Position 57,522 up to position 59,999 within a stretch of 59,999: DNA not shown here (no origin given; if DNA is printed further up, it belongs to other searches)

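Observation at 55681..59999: Cohesin-like modules on a giant protease/propeller protein, translationally coupled to a dockerin-bearing HExxH protein: candidate cohesin-dockerin protease complex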

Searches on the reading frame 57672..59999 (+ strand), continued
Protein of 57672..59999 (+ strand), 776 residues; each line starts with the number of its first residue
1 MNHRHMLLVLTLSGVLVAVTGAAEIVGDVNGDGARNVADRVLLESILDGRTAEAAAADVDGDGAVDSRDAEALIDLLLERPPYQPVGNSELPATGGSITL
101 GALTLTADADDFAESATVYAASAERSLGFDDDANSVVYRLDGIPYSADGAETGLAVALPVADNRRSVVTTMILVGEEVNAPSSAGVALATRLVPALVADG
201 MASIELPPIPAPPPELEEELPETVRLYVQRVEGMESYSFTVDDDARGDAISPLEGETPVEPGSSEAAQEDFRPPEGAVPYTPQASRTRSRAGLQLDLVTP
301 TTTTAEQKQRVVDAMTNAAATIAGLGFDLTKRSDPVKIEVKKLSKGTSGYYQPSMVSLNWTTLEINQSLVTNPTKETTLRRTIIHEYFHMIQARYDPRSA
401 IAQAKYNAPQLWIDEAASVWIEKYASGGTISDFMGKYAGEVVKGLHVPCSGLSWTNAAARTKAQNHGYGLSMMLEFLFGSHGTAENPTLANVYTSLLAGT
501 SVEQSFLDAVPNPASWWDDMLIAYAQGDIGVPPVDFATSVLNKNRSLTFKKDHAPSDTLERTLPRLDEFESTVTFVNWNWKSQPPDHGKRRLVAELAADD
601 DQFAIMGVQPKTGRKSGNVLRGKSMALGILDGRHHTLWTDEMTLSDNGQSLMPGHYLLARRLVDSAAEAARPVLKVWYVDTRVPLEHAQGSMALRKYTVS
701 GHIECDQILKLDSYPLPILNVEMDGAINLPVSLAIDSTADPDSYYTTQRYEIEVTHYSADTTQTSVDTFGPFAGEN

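Call 80: predict_structure(alignment_id=A2)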
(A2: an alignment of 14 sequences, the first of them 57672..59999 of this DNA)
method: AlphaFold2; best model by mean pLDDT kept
length: 776 residues; sequences in the alignment: 14
mean_pLDDT: 73.3   pTM: 0.60
mean pLDDT of the five models: 73.3, 71.3, 71.2, 69.5, 64.6
residues with pLDDT >= 90: 132; 70-90: 380; 50-70: 152; < 50: 112
segments of 3 or more residues with pLDDT < 50: 1-22, 181-184, 246-290, 404-412, 445-465, 481-485
pLDDT, mean of each block of 10 residues (from residue 1): 39 36 73 86 86 86 85 85 90 89 89 88 87 89 84 87 69 80 59 89 86 68 87 90 50 28 29 29 29 84 93 89 75 82 78 71 88 86 81 67 45 57 55 54 47 32 50 63 51 70 63 66 71 55 72 92 80 88 78 92 87 77 83 89 89 89 74 93 85 78 88 75 75 80 75 79 81 70
secondary structure, 60 per line:
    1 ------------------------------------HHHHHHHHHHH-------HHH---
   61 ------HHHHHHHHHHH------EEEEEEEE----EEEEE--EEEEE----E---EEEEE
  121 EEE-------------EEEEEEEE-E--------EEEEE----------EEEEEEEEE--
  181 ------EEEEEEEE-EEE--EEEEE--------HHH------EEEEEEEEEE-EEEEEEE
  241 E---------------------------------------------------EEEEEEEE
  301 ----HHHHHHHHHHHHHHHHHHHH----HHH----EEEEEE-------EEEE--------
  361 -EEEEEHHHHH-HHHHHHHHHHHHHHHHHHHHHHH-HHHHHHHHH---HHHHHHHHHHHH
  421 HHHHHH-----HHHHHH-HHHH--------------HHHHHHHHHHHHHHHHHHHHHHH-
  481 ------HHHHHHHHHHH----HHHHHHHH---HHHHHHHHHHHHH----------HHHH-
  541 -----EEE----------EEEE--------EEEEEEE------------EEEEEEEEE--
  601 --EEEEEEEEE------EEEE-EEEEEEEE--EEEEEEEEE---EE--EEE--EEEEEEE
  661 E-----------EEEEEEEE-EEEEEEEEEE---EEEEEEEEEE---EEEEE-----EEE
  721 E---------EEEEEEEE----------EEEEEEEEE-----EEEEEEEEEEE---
elements in order (helices of 4 or more, strands of 3 or more residues): H37-47 H67-77 E84-91 E96-100 E103-107 E116-123 E137-144 E155-159 E170-178 E187-194 E196-198 E201-205 E223-232 E234-241 E293-300 H305-324 E336-341 E349-352 E362-366 H367-371 H373-395 H397-405 H409-426 H432-437 H439-442 H457-479 H487-497 H502-509 H513-525 H536-539 E546-548 E559-562 E571-577 E590-598 E603-611 E618-621 E623-630 E633-641 E649-651 E654-661 E673-680 E682-691 E695-704 E708-712 E718-721 E731-738 E749-757 E763-773

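Call 82: fold_search(model_id=the predicted structure, library=pdb)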
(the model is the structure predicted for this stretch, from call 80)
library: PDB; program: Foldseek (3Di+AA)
matches with E <= 10: 930; with E <= 0.001: 3
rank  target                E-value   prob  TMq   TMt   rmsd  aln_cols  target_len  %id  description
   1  3mdj_A                2.4e-04  0.95  0.19  0.18  19.6       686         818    9  ER Aminopeptidase, ERAP1, Bound to the Zinc Aminopeptidase Inhibitor, Bestatin (released 2011-03-30)
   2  2bpa_2                4.5e-04  0.98  0.09  0.29  11.9       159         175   14  ATOMIC STRUCTURE OF SINGLE-STRANDED DNA BACTERIOPHAGE PHIX174 AND ITS FUNCTIONAL IMPLICATIONS (released 1991-12-03)
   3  1m06_G                7.5e-04  0.98  0.10  0.30  12.0       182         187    6  Structural Studies of Bacteriophage alpha3 Assembly, X-Ray Crystallography (released 2002-12-25)
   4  8t41                  1.1e-03  0.96  0.23  0.21  15.7       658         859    8  Crystal structure of aminopeptidase N from Mycobacterium tuberculosis (released 2024-04-17)
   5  8u5d_B                1.1e-03  1.00  0.11  0.52   5.9       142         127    6  Crystal Structure of C-terminal domain of Clostridium perfringens Enterotoxin in Space Group P 41 21 2 (released 2023-12-20)
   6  2quo                  1.6e-03  1.00  0.11  0.53   5.7       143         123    6  Crystal Structure of C terminal fragment of Clostridium perfringens enterotoxin (released 2007-10-30)
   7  5dll                  1.8e-03  0.92  0.24  0.22  16.2       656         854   10  Aminopeptidase N (pepN) from Francisella tularensis subsp. tularensis SCHU S4 (released 2015-09-16)
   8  8p0i_B                2.2e-03  0.91  0.23  0.22  16.5       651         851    9  Crystal structure of the open conformation of insulin-regulated aminopeptidase in complex with a small-MW inhibitor (released 2024-09-04)
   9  9k3n_AA               2.4e-03  0.99  0.11  0.34   9.3       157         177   12  The structure of Salmonella phage PJNS002 (released 2025-08-13)
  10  8p0i_A                2.5e-03  0.91  0.25  0.23  16.7       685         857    8  Crystal structure of the open conformation of insulin-regulated aminopeptidase in complex with a small-MW inhibitor (released 2024-09-04)
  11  1nqj_A                3.2e-03  0.99  0.10  0.50   6.2       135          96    9  CRYSTAL STRUCTURE OF CLOSTRIDIUM HISTOLYTICUM COLG COLLAGENASE COLLAGEN-BINDING DOMAIN 3B AT 1.0 ANGSTROM RESOLUTION I (released 2003-04-15)
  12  8u5e_D                3.6e-03  1.00  0.11  0.48   5.9       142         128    6  Crystal Structure of C-terminal domain of Clostridium perfringens Enterotoxin in Space Group P 21 21 21 (released 2023-12-20)
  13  9j7x                  4.9e-03  1.00  0.11  0.55   5.6       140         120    5  Crystal structure of quintuple mutant C terminal fragment of Clostridium perfringens enterotoxin (C-CPEm19) (released 2025-06-18)
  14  7kp4_B                4.9e-03  1.00  0.11  0.50   5.7       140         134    7  Crystal structure of human claudin-4 in complex with Clostridium perfringens enterotoxin C-terminal domain (released 2020-12-09)
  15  9k3m_AA               4.9e-03  0.97  0.11  0.35   8.2       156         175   13  The structure of Microviridae PJNS001 (released 2025-08-13)
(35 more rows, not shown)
